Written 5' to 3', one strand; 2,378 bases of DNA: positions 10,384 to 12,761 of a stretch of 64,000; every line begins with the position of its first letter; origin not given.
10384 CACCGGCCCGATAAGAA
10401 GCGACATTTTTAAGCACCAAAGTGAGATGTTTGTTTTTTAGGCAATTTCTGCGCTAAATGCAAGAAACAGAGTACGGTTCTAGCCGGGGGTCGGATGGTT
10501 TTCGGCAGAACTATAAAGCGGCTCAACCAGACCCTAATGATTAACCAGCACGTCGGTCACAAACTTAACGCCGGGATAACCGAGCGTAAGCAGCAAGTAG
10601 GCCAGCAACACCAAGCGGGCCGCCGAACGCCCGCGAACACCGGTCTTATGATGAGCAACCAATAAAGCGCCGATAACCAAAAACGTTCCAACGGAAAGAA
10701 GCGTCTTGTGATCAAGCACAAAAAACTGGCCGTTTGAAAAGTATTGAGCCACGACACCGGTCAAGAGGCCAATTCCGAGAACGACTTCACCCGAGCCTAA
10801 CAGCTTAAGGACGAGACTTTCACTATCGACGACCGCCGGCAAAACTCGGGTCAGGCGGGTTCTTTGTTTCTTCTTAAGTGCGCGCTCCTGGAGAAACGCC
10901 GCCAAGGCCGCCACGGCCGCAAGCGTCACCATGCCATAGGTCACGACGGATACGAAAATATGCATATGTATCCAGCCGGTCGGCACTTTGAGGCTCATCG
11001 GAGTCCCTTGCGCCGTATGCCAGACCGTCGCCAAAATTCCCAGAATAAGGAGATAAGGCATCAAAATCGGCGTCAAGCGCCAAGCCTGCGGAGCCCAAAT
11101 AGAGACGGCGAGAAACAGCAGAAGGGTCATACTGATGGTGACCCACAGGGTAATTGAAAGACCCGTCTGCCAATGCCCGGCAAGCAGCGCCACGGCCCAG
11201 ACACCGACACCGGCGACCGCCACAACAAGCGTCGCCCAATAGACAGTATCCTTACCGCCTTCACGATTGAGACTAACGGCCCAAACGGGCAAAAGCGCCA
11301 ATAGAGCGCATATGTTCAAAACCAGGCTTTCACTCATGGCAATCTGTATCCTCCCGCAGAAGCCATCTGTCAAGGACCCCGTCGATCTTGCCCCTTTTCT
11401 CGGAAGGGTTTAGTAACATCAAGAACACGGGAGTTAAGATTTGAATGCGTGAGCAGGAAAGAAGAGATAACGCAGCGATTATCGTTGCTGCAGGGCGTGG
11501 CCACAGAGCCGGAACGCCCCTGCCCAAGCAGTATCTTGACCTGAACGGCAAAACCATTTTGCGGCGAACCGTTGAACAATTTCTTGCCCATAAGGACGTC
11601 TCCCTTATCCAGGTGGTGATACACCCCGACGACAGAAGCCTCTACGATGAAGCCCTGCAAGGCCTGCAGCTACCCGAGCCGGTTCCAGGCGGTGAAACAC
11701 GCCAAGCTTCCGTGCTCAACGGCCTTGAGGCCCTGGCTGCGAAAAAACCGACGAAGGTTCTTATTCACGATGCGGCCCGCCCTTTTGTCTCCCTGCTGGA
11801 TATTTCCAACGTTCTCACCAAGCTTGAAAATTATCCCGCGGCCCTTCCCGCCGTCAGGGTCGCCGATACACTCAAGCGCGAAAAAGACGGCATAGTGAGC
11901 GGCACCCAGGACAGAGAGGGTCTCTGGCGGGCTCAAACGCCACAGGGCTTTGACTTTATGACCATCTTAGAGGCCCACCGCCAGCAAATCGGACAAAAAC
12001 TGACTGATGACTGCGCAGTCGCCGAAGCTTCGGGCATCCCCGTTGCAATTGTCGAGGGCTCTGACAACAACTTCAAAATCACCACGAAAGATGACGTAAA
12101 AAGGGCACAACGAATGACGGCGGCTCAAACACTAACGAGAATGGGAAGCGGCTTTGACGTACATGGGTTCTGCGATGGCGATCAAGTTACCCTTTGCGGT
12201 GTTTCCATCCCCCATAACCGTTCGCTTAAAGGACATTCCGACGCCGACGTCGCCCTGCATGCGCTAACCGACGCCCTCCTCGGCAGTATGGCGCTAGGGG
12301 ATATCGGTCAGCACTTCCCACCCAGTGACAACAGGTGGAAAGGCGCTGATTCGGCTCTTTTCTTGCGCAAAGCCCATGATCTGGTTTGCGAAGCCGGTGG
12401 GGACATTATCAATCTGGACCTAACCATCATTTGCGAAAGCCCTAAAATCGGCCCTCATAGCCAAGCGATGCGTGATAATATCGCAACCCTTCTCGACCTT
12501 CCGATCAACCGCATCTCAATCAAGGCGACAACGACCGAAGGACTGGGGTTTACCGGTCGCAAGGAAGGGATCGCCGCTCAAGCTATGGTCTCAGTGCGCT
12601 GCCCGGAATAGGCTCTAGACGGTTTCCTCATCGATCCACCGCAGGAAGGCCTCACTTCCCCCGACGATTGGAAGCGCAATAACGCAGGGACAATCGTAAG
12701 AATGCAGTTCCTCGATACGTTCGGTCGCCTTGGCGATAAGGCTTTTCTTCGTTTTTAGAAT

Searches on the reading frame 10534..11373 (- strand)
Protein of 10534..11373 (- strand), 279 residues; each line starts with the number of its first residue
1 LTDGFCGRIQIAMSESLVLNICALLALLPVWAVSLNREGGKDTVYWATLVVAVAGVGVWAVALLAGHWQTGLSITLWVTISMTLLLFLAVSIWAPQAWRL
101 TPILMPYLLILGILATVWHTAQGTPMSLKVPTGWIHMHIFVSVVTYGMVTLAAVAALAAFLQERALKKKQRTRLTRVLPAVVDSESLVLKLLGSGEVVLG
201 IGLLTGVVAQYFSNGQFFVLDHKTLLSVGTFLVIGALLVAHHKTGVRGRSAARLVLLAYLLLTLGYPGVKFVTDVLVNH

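Call 8: search_protein_families(library=pfam, proteins=[window:10534-11373:-], max_evalue=0.001)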
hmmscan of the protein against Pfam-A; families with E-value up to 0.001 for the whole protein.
window:10534-11373:- (279 aa): 1 family
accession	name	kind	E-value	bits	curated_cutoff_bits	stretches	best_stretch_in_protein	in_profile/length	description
PF01578.25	Cytochrom_C_asm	-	8.5e-17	61.9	29.9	1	73-274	7-209/212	Cytochrome C assembly protein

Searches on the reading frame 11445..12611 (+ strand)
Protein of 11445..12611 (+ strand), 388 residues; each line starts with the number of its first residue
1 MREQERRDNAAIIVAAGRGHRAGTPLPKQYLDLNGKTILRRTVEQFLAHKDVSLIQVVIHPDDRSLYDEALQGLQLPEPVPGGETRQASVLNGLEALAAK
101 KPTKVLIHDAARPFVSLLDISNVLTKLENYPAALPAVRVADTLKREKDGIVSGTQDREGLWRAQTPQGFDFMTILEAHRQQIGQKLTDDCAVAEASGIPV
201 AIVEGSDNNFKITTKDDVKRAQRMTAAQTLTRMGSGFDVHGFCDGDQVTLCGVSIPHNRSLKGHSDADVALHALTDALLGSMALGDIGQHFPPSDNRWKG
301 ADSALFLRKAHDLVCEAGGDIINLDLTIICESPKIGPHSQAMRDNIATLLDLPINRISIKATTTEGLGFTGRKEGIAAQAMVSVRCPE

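Call 8: search_protein_families(library=pfam, proteins=[window:11445-12611:+], max_evalue=0.001)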
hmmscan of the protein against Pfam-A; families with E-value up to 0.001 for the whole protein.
window:11445-12611:+ (388 aa): 3 families
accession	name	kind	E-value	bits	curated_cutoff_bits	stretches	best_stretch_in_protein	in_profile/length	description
PF01128.25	IspD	-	3.8e-67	226.7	27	1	10-223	2-217/221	2-C-methyl-D-erythritol 4-phosphate cytidylyltransferase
PF02542.21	YgbB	-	1.7e-63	214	26.7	1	232-384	2-154/155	YgbB family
PF12804.13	NTP_transf_3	-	1.2e-09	38.9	27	1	11-134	1-118/160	MobA-like NTP transferase domain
